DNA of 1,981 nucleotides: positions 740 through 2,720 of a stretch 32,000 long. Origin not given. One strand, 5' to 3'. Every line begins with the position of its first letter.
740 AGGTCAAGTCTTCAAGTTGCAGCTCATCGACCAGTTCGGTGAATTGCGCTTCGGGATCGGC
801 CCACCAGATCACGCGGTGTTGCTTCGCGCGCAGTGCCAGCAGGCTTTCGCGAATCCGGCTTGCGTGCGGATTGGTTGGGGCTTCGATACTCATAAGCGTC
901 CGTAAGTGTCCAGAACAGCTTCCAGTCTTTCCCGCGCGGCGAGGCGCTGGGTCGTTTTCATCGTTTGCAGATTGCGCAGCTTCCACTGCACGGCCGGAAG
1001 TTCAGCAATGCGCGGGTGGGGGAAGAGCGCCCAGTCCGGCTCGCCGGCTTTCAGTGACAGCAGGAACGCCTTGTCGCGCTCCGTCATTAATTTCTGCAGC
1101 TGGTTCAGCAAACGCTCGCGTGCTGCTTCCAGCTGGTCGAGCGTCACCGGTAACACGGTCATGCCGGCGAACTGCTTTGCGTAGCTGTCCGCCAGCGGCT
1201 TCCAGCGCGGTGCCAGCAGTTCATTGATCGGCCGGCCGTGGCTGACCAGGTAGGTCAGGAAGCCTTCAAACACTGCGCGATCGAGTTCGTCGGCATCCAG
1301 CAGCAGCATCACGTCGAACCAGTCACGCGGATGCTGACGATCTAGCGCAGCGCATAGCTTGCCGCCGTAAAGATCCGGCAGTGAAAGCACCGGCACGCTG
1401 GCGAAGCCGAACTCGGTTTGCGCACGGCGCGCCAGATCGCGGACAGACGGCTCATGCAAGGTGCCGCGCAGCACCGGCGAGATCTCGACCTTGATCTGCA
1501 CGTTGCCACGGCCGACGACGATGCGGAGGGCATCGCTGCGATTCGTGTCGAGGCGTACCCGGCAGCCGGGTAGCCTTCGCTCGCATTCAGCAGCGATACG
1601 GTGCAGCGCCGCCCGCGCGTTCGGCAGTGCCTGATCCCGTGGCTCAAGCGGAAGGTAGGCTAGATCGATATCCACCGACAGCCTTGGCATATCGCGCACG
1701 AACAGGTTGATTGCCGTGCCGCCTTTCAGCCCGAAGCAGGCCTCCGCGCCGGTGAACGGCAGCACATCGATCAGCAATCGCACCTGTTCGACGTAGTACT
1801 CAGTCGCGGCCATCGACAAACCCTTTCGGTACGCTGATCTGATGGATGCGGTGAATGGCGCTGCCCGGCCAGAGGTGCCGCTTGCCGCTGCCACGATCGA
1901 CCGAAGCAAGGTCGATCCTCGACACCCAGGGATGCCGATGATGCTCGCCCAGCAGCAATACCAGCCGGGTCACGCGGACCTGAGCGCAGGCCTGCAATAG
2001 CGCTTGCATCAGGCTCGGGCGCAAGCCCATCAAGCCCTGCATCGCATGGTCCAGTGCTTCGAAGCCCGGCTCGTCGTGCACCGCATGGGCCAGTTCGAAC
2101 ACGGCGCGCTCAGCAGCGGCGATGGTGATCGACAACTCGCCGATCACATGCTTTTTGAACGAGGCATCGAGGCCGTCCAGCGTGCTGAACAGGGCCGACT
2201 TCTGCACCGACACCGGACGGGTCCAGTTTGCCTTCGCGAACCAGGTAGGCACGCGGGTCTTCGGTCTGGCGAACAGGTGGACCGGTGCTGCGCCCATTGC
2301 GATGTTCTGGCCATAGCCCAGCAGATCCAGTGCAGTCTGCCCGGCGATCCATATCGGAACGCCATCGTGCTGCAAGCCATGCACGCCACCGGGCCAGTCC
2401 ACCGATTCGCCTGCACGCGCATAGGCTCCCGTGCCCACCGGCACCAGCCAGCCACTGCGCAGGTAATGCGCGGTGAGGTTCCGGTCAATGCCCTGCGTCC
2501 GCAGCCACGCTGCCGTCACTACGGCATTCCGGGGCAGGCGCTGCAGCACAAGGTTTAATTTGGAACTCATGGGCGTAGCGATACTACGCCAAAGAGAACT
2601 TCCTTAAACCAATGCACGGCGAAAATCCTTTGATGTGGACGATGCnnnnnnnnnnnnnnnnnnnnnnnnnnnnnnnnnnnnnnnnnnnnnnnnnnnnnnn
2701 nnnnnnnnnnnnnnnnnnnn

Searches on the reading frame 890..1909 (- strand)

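Call 5: search_protein_families(library=pfam, proteins=[window:890-1909:-], max_evalue=0.01)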
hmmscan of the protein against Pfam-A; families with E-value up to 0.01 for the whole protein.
window:890-1909:- (339 aa): 1 family
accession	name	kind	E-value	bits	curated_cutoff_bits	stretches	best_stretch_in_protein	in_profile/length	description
PF08843.17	AbiEii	-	1.8e-39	136.5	22.5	1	44-312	1-237/238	Nucleotidyl transferase AbiEii toxin, Type IV TA system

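Call 6: search_protein_families(library=ncbifam, proteins=[window:890-1909:-], max_evalue=0.01)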
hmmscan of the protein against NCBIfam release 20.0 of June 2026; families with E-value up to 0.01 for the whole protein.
window:890-1909:- (339 aa): 0 families

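Call 9: search_protein_families(library=padloc, proteins=[window:890-1909:-], max_evalue=0.01)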
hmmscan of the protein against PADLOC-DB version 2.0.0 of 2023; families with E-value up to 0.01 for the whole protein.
window:890-1909:- (339 aa): 14 families
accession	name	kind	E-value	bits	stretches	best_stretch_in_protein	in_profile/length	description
PDLC02290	AbiEii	-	2e-117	389.9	1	37-333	3-289/290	AbiEii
PDLC02305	AbiEii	-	1.2e-29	101.5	1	40-313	22-305/306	AbiEii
PDLC02294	AbiEii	-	5e-11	40.9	1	60-229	46-212/260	AbiEii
PDLC02303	AbiEii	-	1.9e-09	35.3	1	62-259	44-235/249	AbiEii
PDLC02324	AbiEii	-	5.3e-09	34.2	1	58-205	26-156/231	AbiEii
PDLC02298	AbiEii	-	8.4e-07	26.6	1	54-211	25-167/220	AbiEii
PDLC02304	AbiEii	-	1.7e-06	26.2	1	56-215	40-199/260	AbiEii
PDLC02318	AbiEii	-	8.8e-06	23.3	1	61-212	44-191/280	AbiEii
PDLC02307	AbiEii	-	4.6e-05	21.3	1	37-205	3-146/219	AbiEii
PDLC02299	AbiEii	-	0.00023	18.6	1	57-86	44-73/344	AbiEii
PDLC02293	AbiEii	-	0.0011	16.6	0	136-202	127-189/270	AbiEii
PDLC02313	AbiEii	-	0.0011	16.5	0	169-207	154-192/254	AbiEii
PDLC02295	AbiEii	-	0.0017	15.7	1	60-252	40-240/261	AbiEii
PDLC02328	AbiEii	-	0.0023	15.9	0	58-204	14-142/203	AbiEii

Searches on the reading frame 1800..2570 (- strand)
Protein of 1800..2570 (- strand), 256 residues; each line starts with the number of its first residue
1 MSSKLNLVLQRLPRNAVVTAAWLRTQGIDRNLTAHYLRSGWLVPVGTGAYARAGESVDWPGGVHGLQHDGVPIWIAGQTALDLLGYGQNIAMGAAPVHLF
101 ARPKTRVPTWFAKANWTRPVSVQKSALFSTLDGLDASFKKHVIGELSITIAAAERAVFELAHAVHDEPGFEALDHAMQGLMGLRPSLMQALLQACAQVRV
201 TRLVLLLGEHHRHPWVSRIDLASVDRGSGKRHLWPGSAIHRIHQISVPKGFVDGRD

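Call 5: search_protein_families(library=pfam, proteins=[window:1800-2570:-], max_evalue=0.01)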
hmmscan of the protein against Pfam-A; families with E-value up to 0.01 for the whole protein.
window:1800-2570:- (256 aa): 2 families
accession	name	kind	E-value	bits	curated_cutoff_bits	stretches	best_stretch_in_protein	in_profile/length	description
PF11459.13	AbiEi_3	-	1.9e-36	125.5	26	1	97-248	4-157/157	Transcriptional regulator, AbiEi antitoxin, Type IV TA system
PF17194.10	AbiEi_3_N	-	4.8e-23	81.4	26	1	1-92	1-93/93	Transcriptional regulator, AbiEi antitoxin N-terminal domain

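Call 6: search_protein_families(library=ncbifam, proteins=[window:1800-2570:-], max_evalue=0.01)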
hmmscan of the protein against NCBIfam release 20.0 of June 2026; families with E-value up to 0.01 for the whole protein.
window:1800-2570:- (256 aa): 0 families

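Call 9: search_protein_families(library=padloc, proteins=[window:1800-2570:-], max_evalue=0.01)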
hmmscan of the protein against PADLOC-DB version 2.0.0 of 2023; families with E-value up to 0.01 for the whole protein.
window:1800-2570:- (256 aa): 1 family
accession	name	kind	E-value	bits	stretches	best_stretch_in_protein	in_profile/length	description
PDLC02227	AbiEi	-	2.3e-71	238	1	3-252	5-230/233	AbiEi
